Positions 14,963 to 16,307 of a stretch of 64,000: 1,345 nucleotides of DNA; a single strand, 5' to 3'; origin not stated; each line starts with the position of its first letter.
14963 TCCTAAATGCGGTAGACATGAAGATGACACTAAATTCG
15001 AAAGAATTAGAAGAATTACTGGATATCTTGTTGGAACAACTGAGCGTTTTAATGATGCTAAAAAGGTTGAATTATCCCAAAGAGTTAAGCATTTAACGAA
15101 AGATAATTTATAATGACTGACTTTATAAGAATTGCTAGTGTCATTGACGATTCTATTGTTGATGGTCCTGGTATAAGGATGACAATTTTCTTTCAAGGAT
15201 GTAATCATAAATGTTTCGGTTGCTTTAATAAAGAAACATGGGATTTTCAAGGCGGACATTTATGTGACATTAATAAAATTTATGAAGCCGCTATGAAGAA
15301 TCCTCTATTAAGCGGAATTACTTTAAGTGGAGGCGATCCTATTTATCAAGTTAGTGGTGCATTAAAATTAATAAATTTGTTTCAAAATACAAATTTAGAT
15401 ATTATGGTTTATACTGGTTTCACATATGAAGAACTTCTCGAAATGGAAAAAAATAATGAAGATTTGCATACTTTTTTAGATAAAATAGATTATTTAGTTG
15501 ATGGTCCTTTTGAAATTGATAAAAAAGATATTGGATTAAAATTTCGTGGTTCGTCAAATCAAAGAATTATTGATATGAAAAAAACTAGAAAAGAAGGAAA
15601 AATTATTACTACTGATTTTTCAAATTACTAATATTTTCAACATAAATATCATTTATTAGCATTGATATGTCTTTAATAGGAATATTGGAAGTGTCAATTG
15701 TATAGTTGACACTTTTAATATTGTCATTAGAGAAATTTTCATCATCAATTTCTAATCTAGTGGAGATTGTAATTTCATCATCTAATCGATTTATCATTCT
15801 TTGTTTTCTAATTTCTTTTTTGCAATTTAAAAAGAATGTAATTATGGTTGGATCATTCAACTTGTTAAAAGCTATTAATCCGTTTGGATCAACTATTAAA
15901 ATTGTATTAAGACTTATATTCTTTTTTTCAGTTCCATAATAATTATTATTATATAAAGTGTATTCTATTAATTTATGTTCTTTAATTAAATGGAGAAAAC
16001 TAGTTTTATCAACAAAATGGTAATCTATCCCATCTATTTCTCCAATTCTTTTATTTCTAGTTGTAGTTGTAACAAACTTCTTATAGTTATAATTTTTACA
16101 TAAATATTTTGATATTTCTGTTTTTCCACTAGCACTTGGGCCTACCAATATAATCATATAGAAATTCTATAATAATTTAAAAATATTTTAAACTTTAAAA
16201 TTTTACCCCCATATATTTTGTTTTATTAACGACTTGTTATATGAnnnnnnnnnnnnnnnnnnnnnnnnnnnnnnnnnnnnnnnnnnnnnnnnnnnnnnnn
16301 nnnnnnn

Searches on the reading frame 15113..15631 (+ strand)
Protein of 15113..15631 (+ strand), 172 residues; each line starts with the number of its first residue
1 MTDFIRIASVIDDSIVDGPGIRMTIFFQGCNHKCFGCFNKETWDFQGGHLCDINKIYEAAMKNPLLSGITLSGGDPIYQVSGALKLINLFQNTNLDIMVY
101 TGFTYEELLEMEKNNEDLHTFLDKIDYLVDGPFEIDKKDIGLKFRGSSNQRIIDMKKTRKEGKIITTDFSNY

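Call 30: search_protein_families(library=pfam, proteins=[window:15113-15631:+], max_evalue=0.001)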
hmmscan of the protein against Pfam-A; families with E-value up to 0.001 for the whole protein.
window:15113-15631:+ (172 aa): 2 families
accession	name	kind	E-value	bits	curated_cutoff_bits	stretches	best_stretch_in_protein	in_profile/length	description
PF13353.11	Fer4_12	-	6.7e-39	133.8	22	1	16-153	1-137/137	4Fe-4S single cluster domain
PF04055.27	Radical_SAM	-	1.8e-05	25.4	29.5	1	25-114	2-99/166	Radical SAM superfamily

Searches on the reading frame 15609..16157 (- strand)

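Call 30: search_protein_families(library=pfam, proteins=[window:15609-16157:-], max_evalue=0.001)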
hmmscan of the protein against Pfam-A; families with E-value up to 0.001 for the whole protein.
window:15609-16157:- (182 aa): 2 families
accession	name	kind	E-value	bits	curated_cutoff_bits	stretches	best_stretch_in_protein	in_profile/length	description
PF00625.27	Guanylate_kin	-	3.7e-21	76.1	25.2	1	2-127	5-137/182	Guanylate kinase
PF13238.12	AAA_18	-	1.9e-05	25.6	29.4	1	2-132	1-119/128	AAA domain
